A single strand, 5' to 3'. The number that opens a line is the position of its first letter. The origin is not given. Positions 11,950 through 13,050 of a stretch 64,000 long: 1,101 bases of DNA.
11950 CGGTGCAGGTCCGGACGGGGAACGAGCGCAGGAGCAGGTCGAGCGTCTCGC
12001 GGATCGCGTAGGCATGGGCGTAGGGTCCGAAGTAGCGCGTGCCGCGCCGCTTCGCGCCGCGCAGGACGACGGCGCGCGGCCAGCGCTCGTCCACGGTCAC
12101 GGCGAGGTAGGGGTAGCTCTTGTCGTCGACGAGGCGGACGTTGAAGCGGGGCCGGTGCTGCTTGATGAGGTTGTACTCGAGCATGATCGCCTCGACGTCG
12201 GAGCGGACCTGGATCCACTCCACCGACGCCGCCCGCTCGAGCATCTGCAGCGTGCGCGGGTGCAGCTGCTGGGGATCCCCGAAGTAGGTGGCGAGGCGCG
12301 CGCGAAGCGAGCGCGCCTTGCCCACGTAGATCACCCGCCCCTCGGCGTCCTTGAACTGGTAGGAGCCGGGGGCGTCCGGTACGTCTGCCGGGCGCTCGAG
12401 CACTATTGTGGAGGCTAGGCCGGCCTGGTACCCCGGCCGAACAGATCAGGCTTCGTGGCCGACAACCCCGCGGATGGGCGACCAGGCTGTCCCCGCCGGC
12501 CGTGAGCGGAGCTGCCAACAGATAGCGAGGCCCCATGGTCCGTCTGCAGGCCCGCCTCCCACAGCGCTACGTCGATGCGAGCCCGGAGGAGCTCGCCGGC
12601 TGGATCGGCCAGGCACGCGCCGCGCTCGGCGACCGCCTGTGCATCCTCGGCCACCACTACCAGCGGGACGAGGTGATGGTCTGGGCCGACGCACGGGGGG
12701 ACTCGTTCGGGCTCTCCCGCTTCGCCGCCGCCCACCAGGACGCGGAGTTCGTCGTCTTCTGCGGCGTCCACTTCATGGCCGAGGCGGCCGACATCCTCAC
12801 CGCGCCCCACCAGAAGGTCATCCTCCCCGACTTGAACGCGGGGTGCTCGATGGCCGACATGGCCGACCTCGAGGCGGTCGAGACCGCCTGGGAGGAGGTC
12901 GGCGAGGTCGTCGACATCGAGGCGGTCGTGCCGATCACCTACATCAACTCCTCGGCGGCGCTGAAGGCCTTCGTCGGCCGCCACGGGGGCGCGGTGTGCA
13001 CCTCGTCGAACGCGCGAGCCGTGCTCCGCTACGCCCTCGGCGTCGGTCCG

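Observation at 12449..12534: nadA-motif (NAD+-I riboswitch)-like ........-bulge structure directly upstream of nadA, in an actinobacterial-type genome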

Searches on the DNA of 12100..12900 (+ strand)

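Call 3: search_rna_families(source=window, start=12100, end=12900, threshold=evalue, max_evalue=10, show_alignments=5)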
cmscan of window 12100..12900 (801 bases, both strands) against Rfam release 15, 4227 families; matches with E-value up to 10: 3.
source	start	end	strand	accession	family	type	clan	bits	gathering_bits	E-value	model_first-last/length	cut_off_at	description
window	12861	12900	+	RF02807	PyrR209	Gene; snRNA; snoRNA; HACA-box;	-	21.1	42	0.21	1-48/65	3'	Pyrobaculum sRNA 209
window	12561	12617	-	RF02024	mir-1180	Gene; miRNA;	-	17.2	49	7.7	1-68/68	no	mir-1180 microRNA precursor family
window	12786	12838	+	RF01962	RMST_1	Gene; lncRNA;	-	12.2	40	4.7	1-61/61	no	Rhabdomyosarcoma 2 associated transcript conserved region 1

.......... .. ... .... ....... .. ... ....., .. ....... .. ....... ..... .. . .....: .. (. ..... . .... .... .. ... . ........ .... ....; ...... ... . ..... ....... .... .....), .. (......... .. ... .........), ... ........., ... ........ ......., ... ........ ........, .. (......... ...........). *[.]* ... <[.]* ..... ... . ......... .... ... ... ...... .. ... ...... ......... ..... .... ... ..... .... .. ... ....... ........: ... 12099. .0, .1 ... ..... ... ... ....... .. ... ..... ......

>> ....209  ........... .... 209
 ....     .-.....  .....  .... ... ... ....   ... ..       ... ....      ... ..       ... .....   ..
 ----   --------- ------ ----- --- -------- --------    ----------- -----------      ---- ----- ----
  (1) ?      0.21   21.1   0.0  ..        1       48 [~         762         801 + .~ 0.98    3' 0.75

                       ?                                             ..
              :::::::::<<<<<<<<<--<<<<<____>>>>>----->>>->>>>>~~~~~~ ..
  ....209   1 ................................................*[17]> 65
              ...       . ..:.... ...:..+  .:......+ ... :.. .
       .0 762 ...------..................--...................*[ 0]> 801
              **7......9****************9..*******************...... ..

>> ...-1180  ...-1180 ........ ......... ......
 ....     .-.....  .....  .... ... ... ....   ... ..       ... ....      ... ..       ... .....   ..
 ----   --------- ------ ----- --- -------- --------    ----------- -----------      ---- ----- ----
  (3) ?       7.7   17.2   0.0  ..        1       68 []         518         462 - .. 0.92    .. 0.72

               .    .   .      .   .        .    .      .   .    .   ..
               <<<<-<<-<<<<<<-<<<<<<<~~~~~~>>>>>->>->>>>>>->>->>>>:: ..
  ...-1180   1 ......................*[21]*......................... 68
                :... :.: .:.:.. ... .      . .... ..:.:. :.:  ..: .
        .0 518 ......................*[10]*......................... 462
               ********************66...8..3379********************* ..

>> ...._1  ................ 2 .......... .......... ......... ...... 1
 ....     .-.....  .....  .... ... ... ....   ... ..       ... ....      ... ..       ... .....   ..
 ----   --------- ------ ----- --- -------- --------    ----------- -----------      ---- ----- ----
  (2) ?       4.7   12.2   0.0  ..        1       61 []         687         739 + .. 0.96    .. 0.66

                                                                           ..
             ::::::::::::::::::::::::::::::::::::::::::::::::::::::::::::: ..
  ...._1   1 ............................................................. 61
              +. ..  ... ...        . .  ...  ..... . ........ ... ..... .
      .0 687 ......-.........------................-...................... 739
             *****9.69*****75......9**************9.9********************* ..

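Call 4: search_rna_families(source=window, start=12404, end=12545, threshold=evalue, max_evalue=10, show_alignments=5)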
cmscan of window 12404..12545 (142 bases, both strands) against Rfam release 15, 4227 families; matches with E-value up to 10: 1.
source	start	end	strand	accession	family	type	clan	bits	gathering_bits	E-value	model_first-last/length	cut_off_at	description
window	12433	12462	-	RF00453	Cardiovirus_CRE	Cis-reg;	-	14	37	4.8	1-33/33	no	Cardiovirus cis-acting replication element (CRE)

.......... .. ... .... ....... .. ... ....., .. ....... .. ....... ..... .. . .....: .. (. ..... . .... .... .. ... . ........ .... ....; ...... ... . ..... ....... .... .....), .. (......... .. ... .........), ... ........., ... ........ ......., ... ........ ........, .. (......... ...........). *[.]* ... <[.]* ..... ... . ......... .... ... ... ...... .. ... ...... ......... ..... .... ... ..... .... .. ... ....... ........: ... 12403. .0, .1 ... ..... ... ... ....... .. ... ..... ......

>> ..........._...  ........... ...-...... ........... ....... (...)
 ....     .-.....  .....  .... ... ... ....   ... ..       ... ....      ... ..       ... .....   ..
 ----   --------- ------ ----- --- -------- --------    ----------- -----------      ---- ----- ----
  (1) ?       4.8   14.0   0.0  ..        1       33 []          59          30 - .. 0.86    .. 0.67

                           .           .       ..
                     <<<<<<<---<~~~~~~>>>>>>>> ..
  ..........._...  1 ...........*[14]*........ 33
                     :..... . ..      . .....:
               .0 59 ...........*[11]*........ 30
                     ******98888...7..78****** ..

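Call 29: build_rna_model(alignment_id=A2, structure=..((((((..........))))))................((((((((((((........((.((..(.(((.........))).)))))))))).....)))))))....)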
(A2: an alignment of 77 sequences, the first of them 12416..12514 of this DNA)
Model R1 built from alignment A2 (77 sequences, 111 columns); structure: as given.
model positions 96; base pairs 26; branch points 1; effective number of sequences 1.51; information 0.595 bits per position. Calibrated on 0.2 Mb of random sequence (short: E-values are rough).
structure used (alignment columns):
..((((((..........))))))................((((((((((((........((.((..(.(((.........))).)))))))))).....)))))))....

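Call 30: search_with_rna_model(model_id=R1, sources=[window, L001, L002, L003, L004, L005, L006, L007, L008, L009, L010, L011, L012, L013, L014, L015, L016, L017, L018, L019, L020, L021, L022, L023, L024, L025, L026, L027, L028, L029, L030, L031, L032, L033, L034, L035, L036, L037, L038, L039, L040, L041, L042, L043, L044, L045, L046, L047, L048, L049, L050, L051, L052, L053, L054, L055, L056, L057, L058, L059, L060, L061, L062, L063, L064, L065, L066, L067, L068, L069, L070, L071, L072, L073, L074, L075, L076, L077, L078, L079, L080], max_evalue=1)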
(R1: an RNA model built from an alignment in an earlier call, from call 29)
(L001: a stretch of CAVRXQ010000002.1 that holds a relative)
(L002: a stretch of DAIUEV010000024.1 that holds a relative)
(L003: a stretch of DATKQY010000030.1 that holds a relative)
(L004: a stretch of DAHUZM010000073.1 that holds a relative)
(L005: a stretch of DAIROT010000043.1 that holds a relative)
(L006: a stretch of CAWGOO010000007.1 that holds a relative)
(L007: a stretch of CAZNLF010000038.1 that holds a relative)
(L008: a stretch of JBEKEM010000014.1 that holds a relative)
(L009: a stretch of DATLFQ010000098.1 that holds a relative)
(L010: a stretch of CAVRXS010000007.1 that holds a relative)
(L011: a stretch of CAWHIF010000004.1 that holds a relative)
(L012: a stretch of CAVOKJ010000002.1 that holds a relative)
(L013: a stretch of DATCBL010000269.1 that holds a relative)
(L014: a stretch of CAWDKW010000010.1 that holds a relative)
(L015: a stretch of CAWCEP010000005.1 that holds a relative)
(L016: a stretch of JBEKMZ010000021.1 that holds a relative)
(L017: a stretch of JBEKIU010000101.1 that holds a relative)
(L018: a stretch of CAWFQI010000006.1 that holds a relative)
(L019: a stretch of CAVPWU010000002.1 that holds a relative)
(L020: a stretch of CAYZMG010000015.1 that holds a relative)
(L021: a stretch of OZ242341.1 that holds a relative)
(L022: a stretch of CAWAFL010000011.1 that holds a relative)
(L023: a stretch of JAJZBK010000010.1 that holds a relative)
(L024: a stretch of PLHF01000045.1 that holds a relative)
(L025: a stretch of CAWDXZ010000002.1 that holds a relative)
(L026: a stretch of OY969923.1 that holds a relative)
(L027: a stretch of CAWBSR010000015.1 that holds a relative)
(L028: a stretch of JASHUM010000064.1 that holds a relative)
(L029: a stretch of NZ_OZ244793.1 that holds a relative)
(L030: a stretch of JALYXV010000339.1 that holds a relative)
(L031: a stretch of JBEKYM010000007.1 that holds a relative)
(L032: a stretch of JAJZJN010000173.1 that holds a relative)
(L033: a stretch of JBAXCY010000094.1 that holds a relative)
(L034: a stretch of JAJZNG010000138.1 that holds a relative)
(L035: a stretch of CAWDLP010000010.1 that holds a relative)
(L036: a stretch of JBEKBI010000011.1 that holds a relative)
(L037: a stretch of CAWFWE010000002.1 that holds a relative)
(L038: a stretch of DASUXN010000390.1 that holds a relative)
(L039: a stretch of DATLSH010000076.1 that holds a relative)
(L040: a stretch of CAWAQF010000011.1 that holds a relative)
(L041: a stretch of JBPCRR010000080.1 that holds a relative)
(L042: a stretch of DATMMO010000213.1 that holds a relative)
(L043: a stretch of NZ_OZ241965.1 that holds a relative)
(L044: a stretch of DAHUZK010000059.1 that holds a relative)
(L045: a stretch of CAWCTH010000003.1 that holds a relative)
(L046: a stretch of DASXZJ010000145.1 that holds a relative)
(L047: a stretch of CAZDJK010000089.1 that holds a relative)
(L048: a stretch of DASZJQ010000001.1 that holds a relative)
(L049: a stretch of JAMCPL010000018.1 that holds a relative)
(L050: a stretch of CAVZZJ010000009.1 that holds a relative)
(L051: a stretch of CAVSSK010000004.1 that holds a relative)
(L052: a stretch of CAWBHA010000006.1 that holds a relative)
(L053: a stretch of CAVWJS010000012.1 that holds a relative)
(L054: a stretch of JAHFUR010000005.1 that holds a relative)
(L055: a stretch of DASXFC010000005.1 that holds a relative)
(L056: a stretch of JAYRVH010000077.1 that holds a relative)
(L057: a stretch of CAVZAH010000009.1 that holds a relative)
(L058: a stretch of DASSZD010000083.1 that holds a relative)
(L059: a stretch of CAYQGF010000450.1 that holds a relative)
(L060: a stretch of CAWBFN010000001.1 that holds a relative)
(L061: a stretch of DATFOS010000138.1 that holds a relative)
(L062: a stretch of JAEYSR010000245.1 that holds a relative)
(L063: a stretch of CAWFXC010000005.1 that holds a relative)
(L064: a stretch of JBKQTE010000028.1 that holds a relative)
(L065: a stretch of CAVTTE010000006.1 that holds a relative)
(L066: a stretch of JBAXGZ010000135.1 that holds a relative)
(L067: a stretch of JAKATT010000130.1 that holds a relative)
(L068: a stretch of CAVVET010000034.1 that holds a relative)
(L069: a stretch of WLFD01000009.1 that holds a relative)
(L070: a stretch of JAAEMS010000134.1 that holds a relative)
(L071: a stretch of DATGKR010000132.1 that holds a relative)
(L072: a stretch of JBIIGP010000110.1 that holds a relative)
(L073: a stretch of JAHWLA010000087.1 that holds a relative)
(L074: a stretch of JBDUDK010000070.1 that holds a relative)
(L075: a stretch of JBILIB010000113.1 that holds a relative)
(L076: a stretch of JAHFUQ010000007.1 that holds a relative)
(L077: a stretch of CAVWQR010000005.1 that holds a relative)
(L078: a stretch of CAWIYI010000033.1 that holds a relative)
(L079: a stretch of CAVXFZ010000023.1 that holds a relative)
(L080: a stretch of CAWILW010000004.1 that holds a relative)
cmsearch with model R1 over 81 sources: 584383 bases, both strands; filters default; matches with E-value up to 1: 84.
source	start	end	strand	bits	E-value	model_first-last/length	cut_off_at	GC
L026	2881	2976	+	110.5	5.1e-20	1-96/96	no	0.74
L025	2881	2976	+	109.4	8.9e-20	1-96/96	no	0.75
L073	2882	2978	+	108.8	1.2e-19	1-96/96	no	0.71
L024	2881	2976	+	108.3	1.5e-19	1-96/96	no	0.74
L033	2880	2976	+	107.7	2e-19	1-96/96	no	0.74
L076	2887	2983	+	107.4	2.3e-19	1-96/96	no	0.67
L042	2884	2977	+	106.6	3.3e-19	1-96/96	no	0.7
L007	2880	2976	+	106.3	3.9e-19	1-96/96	no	0.7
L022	2884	2977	+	105.1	6.7e-19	1-96/96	no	0.71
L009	2350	2446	+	104.9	7.7e-19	1-96/96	no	0.71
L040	2884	2978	+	104.5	9.2e-19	1-96/96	no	0.73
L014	2885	2978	+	104.4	9.5e-19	1-96/96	no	0.73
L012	2880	2976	+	104.1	1.1e-18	1-96/96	no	0.72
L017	2883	2979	+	103.7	1.3e-18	1-96/96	no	0.74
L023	2882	2977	+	103.7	1.3e-18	1-96/96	no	0.74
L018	2881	2977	+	103.7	1.4e-18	1-96/96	no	0.74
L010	2880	2976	+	102.7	2.2e-18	1-96/96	no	0.76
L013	2881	2975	+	101.4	4e-18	1-96/96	no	0.77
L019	2883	2976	+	101.3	4.3e-18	1-96/96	no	0.73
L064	2884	2978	+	101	4.8e-18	1-96/96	no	0.69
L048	9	103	+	100.5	6.1e-18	1-96/96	no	0.74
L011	2883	2979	+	100.5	6.3e-18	1-96/96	no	0.75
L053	2886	2979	+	100.2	7.2e-18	1-96/96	no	0.72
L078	2884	2978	+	100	7.9e-18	1-96/96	no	0.67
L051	2884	2978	+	99.9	8.3e-18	1-96/96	no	0.69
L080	2884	2978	+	99.6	9.3e-18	1-96/96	no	0.68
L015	2886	2981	+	99.3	1.1e-17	1-96/96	no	0.72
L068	2878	2973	+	99.3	1.1e-17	1-96/96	no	0.71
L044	2884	2978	+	98.8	1.4e-17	1-96/96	no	0.71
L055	2886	2981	+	98.7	1.4e-17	1-96/96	no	0.65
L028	2884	2979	+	98.4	1.7e-17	1-96/96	no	0.74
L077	2889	2982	+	98.2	1.8e-17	1-96/96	no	0.71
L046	2885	2979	+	97.9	2.2e-17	1-96/96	no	0.72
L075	2876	2972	+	97.6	2.4e-17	1-96/96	no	0.68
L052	2884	2978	+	97.6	2.5e-17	1-96/96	no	0.71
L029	2879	2974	+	97.1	3.1e-17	1-96/96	no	0.7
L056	2884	2978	+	97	3.2e-17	1-96/96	no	0.73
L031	2888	2985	+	96.9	3.5e-17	1-96/96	no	0.7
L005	96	192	+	96.5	4.1e-17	1-96/96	no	0.74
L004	2888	2982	+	96.2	4.9e-17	1-96/96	no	0.72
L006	2867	2961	+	96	5.2e-17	1-96/96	no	0.71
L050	2886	2979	+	95.9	5.6e-17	1-96/96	no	0.73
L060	2886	2979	+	95.9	5.6e-17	1-96/96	no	0.73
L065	2887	2981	+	94.8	9.4e-17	1-96/96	no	0.74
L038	2866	2958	+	94.5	1.1e-16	1-96/96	no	0.71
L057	2886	2980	+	94.5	1.1e-16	1-96/96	no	0.67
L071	194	289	+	94.3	1.2e-16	1-96/96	no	0.7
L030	2887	2977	+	93.7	1.6e-16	1-96/96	no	0.75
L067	2880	2977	+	93.3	2e-16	1-96/96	no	0.7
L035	2883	2978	+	92.8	2.4e-16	1-96/96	no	0.7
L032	687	783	+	92.8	2.4e-16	1-96/96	no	0.72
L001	2884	2980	+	92.8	2.4e-16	1-96/96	no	0.7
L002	2888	2982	+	92.3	3.1e-16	1-96/96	no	0.69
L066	2876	2972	+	91.8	3.9e-16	1-96/96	no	0.7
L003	2884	2981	+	91.7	4.1e-16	1-96/96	no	0.74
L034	2885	2980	+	91.5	4.5e-16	1-96/96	no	0.69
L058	2886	2981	+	91.3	5e-16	1-96/96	no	0.73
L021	2878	2974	+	90.2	8.2e-16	1-96/96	no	0.67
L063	2881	2977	+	89.6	1.1e-15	1-96/96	no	0.71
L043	2878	2974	+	89.1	1.4e-15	1-96/96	no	0.64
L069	2876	2972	+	88.9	1.5e-15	1-96/96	no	0.69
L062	946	1040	+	88.8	1.6e-15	1-96/96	no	0.73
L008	2889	2982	+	88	2.3e-15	1-96/96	no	0.74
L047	2884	2979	+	87.5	3e-15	1-96/96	no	0.71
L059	1914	2008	+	87.3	3.4e-15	1-96/96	no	0.71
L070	1027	1122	+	86.3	5.3e-15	1-96/96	no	0.65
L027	2887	2978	+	85.9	6.4e-15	1-96/96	no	0.73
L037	2885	2978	+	85.3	8.7e-15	1-96/96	no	0.72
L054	2884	2982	+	84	1.6e-14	1-96/96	no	0.7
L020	2887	2981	+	83.4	2.2e-14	1-96/96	no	0.69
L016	2885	2982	+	83.2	2.4e-14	1-96/96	no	0.65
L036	2886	2982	+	81.4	5.6e-14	1-96/96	no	0.66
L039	2901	2996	+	80.4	8.9e-14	1-96/96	no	0.72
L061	2878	2976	+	79.2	1.6e-13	1-96/96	no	0.71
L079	2879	2976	+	73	3.1e-12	1-96/96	no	0.73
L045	2886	2977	+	72.8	3.4e-12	1-96/96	no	0.71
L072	1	67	+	62.6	4.4e-10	31-96/96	5'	0.72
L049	2882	2976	+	55.5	1.3e-08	1-96/96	no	0.62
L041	1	43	+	29.6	0.003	53-96/96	5'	0.72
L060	6683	6778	-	19.8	0.33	1-96/96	no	0.66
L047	5226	5294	-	18.9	0.5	1-96/96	no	0.74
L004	613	701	-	18.2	0.71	1-96/96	no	0.71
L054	1776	1859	+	18.1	0.74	1-96/96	no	0.74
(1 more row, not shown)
